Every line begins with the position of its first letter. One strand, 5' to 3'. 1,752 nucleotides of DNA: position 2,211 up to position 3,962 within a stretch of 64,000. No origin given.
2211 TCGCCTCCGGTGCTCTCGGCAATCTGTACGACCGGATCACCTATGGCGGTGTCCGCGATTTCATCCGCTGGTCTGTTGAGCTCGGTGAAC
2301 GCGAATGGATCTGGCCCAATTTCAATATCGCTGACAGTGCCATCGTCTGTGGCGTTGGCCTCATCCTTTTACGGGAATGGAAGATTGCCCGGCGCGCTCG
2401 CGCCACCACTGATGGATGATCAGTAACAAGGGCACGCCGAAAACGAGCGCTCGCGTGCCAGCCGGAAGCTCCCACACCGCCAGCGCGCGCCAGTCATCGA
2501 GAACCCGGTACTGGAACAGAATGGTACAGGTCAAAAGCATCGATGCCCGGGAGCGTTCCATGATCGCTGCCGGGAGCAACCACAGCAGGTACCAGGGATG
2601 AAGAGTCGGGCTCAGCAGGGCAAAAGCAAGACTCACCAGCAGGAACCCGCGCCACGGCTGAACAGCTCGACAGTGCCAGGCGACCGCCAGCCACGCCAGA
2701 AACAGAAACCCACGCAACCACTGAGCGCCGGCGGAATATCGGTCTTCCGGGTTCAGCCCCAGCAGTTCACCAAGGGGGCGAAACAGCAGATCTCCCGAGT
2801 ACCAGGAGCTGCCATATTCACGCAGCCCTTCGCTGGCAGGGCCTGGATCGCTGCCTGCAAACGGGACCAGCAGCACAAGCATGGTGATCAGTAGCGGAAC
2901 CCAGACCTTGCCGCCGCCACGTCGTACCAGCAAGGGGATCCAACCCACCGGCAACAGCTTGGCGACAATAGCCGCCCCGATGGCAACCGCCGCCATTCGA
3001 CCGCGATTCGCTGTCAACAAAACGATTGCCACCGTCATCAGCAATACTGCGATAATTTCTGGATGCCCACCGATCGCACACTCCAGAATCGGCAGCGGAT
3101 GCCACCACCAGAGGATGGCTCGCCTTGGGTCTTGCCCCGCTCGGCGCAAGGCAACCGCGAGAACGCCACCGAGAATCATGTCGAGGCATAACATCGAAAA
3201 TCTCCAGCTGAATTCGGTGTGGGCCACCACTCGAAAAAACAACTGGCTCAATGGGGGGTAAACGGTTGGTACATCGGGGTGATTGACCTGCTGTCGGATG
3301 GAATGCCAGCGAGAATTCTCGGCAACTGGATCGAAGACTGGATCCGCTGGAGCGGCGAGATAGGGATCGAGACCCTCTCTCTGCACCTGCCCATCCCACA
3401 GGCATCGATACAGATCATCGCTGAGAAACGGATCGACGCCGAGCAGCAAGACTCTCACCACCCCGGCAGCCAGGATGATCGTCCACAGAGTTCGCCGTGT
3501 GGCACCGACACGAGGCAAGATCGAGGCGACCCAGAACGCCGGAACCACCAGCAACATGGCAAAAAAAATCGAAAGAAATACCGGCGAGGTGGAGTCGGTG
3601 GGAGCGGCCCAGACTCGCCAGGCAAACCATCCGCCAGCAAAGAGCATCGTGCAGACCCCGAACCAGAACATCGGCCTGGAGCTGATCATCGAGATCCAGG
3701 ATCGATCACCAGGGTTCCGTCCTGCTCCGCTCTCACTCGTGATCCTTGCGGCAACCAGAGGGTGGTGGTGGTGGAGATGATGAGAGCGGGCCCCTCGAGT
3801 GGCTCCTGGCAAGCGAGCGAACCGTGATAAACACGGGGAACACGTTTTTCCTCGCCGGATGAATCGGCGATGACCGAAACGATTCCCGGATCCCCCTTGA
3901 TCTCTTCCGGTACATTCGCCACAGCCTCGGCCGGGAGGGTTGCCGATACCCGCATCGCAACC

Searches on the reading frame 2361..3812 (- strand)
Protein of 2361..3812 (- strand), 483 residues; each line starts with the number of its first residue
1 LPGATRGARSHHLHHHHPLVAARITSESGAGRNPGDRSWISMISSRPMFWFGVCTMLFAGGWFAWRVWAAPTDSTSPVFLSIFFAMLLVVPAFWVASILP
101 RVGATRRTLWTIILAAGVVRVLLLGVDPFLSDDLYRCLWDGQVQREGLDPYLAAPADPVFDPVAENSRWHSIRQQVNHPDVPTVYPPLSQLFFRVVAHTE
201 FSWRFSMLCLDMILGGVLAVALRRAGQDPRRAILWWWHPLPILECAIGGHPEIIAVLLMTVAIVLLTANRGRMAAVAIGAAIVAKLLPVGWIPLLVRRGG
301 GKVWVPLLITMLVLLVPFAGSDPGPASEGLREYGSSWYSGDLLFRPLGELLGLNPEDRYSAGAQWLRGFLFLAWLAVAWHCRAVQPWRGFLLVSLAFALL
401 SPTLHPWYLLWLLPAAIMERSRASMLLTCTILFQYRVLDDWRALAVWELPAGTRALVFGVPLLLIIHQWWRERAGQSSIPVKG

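Call 38: search_protein_families(library=pfam, proteins=[window:2361-3812:-], max_evalue=0.001)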
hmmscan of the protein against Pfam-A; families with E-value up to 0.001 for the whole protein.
window:2361-3812:- (483 aa): 1 family
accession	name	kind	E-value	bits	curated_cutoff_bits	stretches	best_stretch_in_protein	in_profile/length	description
PF09594.16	GT87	-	7.5e-06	26.3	25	1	184-402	2-237/237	Glycosyltransferase family 87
